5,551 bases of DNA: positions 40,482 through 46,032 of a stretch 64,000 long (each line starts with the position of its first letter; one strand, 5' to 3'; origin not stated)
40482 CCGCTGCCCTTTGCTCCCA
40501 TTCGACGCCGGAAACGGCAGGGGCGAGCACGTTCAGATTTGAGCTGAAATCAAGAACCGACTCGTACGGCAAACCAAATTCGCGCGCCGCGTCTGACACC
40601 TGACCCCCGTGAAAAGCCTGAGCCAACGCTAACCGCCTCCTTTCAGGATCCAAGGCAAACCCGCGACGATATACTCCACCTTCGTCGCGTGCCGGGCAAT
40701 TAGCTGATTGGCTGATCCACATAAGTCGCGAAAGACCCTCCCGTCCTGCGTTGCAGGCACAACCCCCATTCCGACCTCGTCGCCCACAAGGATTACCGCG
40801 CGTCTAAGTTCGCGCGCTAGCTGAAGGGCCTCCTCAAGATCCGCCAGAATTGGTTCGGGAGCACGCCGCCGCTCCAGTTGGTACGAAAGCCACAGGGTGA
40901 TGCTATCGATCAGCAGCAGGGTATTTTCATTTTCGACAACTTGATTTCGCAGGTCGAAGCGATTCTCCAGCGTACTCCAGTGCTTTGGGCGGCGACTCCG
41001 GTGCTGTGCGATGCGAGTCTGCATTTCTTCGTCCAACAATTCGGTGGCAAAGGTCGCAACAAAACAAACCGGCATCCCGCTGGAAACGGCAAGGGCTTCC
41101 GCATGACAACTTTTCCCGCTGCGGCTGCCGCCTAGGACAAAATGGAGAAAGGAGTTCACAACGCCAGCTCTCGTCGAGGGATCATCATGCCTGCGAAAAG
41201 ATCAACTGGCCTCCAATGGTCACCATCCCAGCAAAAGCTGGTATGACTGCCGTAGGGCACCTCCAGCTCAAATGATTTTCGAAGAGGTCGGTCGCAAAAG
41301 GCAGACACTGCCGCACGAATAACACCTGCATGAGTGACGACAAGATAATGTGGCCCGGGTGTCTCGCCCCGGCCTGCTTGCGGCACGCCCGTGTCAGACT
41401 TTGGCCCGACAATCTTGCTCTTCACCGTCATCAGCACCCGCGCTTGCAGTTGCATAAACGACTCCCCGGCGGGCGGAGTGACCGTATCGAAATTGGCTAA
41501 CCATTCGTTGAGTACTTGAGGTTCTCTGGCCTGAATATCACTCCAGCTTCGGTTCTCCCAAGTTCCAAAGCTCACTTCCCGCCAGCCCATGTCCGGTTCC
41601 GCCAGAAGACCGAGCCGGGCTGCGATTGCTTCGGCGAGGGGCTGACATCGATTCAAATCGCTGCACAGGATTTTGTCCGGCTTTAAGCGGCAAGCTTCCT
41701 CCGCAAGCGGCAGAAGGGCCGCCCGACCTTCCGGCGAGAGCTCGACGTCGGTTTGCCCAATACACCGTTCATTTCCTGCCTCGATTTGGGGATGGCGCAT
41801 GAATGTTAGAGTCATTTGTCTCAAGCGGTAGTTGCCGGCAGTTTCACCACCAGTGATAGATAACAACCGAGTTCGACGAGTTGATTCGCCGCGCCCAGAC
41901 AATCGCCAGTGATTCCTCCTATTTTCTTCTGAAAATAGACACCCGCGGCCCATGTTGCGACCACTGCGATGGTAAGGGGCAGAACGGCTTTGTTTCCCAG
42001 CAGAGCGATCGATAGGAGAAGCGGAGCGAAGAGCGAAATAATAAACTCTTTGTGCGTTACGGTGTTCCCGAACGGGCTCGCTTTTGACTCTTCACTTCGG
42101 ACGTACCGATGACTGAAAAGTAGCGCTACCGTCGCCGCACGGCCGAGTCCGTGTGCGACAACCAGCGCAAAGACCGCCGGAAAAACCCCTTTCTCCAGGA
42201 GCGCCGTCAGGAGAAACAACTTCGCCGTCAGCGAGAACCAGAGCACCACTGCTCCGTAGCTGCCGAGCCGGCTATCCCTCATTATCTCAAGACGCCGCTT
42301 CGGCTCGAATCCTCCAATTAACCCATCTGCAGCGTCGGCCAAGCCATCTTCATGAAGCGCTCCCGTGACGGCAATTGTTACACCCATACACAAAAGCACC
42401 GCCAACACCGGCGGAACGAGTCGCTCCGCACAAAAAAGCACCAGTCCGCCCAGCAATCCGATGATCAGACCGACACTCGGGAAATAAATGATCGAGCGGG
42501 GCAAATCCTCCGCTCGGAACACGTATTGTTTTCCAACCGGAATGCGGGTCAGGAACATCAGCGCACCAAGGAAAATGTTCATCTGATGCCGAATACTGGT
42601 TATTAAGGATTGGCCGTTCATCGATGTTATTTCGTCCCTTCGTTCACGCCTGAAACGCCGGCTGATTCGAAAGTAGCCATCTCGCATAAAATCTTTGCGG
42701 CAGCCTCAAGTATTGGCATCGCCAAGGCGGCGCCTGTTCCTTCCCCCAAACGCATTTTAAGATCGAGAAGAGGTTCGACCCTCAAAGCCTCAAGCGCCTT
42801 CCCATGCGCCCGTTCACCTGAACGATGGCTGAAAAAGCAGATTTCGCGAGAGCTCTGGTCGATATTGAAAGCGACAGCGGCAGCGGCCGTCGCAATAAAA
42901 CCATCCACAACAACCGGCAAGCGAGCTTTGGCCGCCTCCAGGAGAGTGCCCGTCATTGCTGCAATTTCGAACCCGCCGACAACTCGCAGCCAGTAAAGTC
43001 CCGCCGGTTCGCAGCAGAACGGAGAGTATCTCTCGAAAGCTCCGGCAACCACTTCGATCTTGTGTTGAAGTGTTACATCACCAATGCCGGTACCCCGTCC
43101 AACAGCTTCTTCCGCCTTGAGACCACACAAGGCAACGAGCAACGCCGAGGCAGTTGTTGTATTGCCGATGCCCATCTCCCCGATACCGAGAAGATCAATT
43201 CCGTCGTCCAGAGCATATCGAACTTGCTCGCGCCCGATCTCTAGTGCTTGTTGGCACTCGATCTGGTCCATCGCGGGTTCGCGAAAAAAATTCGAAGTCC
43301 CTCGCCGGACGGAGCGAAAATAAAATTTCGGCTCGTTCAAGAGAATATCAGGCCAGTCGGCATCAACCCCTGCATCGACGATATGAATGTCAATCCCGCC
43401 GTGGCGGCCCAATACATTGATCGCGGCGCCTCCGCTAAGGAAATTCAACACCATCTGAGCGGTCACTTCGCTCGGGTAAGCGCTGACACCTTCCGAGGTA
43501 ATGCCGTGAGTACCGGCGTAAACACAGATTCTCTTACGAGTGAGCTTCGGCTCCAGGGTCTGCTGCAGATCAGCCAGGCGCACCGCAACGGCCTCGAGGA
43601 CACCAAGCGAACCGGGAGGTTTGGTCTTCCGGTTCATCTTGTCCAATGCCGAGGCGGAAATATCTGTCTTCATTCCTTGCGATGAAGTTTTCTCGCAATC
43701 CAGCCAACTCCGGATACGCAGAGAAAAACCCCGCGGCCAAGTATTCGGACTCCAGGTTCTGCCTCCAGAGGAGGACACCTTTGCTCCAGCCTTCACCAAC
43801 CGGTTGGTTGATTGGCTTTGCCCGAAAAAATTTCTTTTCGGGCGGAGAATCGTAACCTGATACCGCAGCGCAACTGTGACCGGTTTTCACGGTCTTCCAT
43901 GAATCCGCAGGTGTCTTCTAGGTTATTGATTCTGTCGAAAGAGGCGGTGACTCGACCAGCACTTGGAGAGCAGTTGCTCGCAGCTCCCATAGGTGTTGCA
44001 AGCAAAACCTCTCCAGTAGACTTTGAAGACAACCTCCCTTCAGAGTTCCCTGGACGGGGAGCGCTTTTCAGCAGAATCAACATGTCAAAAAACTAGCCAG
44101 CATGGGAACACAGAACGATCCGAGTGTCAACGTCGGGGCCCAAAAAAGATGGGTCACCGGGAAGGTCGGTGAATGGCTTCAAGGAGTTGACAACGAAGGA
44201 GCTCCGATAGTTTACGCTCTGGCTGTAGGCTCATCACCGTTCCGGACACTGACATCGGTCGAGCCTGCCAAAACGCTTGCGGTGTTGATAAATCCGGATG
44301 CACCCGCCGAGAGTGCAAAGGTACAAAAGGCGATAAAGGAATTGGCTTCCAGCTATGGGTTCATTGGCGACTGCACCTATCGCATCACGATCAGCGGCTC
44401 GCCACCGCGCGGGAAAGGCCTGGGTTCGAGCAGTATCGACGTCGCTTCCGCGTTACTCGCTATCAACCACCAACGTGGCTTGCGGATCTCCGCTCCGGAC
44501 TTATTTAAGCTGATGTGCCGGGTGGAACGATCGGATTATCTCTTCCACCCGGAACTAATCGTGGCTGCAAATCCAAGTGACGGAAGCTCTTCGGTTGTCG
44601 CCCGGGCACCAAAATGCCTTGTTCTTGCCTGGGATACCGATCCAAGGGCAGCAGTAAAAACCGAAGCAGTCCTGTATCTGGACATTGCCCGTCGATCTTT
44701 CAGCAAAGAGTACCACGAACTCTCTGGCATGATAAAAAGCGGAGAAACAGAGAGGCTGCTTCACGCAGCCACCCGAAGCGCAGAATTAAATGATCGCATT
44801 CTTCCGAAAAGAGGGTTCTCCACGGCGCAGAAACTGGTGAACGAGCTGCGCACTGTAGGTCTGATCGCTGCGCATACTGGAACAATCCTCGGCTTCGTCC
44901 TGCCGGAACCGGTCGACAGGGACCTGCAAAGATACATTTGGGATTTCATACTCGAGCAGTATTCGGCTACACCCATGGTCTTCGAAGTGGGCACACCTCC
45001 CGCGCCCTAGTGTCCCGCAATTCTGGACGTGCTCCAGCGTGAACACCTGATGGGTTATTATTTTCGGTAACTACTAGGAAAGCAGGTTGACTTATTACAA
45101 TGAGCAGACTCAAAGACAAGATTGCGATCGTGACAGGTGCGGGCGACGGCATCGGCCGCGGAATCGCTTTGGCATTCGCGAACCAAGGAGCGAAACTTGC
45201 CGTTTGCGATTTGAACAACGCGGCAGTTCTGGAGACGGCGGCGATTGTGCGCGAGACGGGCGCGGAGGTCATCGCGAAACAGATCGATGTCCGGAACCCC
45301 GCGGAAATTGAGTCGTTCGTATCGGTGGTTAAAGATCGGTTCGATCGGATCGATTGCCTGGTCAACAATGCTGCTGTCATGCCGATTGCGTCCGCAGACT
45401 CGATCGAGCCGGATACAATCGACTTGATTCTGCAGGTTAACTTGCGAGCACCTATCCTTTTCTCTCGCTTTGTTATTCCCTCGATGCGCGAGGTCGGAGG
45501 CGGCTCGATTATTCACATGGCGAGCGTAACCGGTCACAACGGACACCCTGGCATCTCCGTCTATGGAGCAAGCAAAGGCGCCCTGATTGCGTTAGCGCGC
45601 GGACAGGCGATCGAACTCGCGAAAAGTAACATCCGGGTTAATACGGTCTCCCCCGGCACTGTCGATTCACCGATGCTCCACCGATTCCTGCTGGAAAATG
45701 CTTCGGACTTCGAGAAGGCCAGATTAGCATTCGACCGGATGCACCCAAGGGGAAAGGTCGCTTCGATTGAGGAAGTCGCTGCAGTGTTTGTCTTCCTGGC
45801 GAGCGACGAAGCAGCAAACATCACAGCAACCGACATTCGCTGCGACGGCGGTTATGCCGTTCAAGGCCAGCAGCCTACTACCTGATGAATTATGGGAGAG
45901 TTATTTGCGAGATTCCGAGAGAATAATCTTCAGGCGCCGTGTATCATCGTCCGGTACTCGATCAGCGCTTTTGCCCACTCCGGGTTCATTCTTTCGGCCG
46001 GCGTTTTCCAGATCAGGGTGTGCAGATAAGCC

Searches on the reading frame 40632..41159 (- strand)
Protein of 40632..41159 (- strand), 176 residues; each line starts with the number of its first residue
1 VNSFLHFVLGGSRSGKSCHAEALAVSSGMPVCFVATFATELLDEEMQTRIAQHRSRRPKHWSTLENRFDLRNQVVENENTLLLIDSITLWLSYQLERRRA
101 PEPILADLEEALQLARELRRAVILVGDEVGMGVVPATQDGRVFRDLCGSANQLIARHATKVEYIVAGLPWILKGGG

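Call 5: search_protein_families(library=ncbifam, proteins=[window:40632-41159:-])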
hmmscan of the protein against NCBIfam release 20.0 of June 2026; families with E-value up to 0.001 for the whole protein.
window:40632-41159:- (176 aa): 1 family
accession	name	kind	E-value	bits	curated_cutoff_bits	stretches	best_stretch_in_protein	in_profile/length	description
NF004469.0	PRK05800.1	equivalog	1.3e-47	161.7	161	1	5-173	4-170/173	bifunctional adenosylcobinamide kinase/adenosylcobinamide-phosphate guanylyltransferase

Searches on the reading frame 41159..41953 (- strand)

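Call 5: search_protein_families(library=ncbifam, proteins=[window:41159-41953:-])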
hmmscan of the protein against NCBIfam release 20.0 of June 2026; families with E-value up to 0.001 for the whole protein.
window:41159-41953:- (265 aa): 8 families
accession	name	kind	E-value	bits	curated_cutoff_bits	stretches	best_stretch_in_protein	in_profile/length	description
TIGR03162.1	ribazole_cobC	equivalog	1.2e-39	135.6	162.9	1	49-238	1-174/176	alpha-ribazole phosphatase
NF005567.0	PRK07238.1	equivalog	1.2e-20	74.2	326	1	46-178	177-310/378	bifunctional RNase H/acid phosphatase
NF011580.0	PRK15004.1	equivalog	7.8e-17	61.9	250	1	47-237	1-178/203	adenosylcobalamin/alpha-ribazole phosphatase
TIGR03848.1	MSMEG_4193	subfamily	2.1e-13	50.2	203.85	1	48-217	1-161/204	MSMEG_4193 family putative phosphomutase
NF045917.1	PhserinePhPspA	equivalog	5.7e-10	39.2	350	1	50-175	5-131/211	phosphoserine phosphatase PspA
NF002901.0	PRK03482.1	equivalog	2.9e-08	33.6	261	1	51-181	6-137/215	2,3-diphosphoglycerate-dependent phosphoglycerate mutase GpmB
NF038349.1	dPGM_arch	equivalog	5.6e-08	32.9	225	1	51-238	3-167/194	2,3-diphosphoglycerate-dependent phosphoglycerate mutase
NF009993.0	PRK13462.1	equivalog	0.00013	21.6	226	1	45-179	4-132/203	acid phosphatase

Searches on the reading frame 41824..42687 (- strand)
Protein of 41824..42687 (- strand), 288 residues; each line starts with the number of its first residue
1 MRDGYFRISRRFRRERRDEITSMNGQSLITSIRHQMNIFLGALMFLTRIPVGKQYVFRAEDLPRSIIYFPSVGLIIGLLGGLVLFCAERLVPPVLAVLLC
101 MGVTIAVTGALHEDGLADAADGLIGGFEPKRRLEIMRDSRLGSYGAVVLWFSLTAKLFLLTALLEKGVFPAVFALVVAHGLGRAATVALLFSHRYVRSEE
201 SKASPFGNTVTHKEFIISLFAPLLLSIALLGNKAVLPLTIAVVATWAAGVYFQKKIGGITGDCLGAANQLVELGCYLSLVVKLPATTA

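Call 5: search_protein_families(library=ncbifam, proteins=[window:41824-42687:-])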
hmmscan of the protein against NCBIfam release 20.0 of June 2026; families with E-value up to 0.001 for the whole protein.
window:41824-42687:- (288 aa): 6 families
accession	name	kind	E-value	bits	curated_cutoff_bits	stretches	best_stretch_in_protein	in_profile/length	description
NF001277.0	PRK00235.1-3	equivalog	8.9e-75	251.6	273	1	33-281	2-251/255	adenosylcobinamide-GDP ribazoletransferase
NF001276.0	PRK00235.1-2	equivalog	4e-45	154.3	322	1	40-281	11-258/260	adenosylcobinamide-GDP ribazoletransferase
TIGR00317.1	cobS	equivalog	9e-42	143.5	110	1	39-279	5-241/241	adenosylcobinamide-GDP ribazoletransferase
NF001278.0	PRK00235.1-5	equivalog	8.3e-41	140.2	252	1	37-281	3-243/246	adenosylcobinamide-GDP ribazoletransferase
NF001279.0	PRK00235.2-1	equivalog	5.7e-21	75.2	282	1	39-270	5-235/248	adenosylcobinamide-GDP ribazoletransferase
NF001282.0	PRK00235.2-4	equivalog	3.5e-15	56.1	342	1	40-251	26-233/286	adenosylcobinamide-GDP ribazoletransferase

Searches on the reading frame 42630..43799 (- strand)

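Call 5: search_protein_families(library=ncbifam, proteins=[window:42630-43799:-])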
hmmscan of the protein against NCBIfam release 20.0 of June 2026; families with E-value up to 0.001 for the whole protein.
window:42630-43799:- (390 aa): 3 families
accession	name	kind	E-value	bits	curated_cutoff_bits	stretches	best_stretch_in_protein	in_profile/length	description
NF000996.0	PRK00105.1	subfamily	8.6e-130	433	306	1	42-384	13-348/350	nicotinate-nucleotide--dimethylbenzimidazole phosphoribosyltransferase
TIGR03160.1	cobT_DBIPRT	equivalog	6.3e-127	423.4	319.3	1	45-382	3-334/334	nicotinate-nucleotide--dimethylbenzimidazole phosphoribosyltransferase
TIGR00303.2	TIGR00303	equivalog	8.5e-05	21.9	240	1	176-309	114-241/334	nicotinate mononucleotide-dependent phosphoribosyltransferase CobT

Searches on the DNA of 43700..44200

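Call 39: search_rna_families(source=window, start=43700, end=44200, threshold=evalue, max_evalue=1)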
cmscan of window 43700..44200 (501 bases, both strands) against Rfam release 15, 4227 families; matches with E-value up to 1: 3.
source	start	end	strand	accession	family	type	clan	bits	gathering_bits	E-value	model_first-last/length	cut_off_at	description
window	43718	43924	-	RF00174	Cobalamin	Cis-reg; riboswitch;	CL00101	34.4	31.5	3.8e-07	1-189/189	no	Cobalamin riboswitch aptamer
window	43975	44006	+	RF04193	mir-51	Gene; miRNA;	-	18.7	70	0.43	1-62/62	no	mir-51 microRNA precursor family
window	43989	44044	-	RF02207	WT1-AS_5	Gene; lncRNA;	-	13.6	80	0.91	30-79/79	no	WT1 antisense RNA conserved region 5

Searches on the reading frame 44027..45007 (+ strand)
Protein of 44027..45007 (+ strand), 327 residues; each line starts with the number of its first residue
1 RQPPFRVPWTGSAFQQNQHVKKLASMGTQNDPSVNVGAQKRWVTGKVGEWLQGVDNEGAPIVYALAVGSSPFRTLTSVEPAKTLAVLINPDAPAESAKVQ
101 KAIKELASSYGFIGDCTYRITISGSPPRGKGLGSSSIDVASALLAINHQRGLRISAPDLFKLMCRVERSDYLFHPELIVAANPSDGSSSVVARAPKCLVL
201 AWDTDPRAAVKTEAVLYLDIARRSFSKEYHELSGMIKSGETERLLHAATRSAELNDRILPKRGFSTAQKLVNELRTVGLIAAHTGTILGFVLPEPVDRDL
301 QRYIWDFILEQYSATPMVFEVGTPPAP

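Call 22: search_protein_families(library=pfam, proteins=[window:44027-45007:+], max_evalue=0.001)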
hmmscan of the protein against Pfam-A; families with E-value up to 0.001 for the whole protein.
window:44027-45007:+ (327 aa): 1 family
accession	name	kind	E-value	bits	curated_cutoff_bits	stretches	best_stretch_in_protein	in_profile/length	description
PF00288.32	GHMP_kinases_N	-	9.3e-12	45.4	22.3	1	99-168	3-68/87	GHMP kinases N terminal domain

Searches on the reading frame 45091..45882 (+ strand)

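Call 22: search_protein_families(library=pfam, proteins=[window:45091-45882:+], max_evalue=0.001)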
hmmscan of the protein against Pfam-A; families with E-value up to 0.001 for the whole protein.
window:45091-45882:+ (264 aa): 4 families
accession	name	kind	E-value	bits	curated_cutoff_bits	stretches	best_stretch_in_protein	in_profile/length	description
PF13561.12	adh_short_C2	-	1.2e-60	205.4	27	1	16-255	1-235/236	Enoyl-(Acyl carrier protein) reductase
PF00106.31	adh_short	-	5.8e-52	176.5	26.6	1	10-198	1-189/195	short chain dehydrogenase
PF23441.1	SDR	-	1.3e-10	41.6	27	1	87-255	91-255/258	SDR-like rossmann domain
PF08659.16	KR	-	2.4e-09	37.8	22.6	1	13-171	4-162/180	KR domain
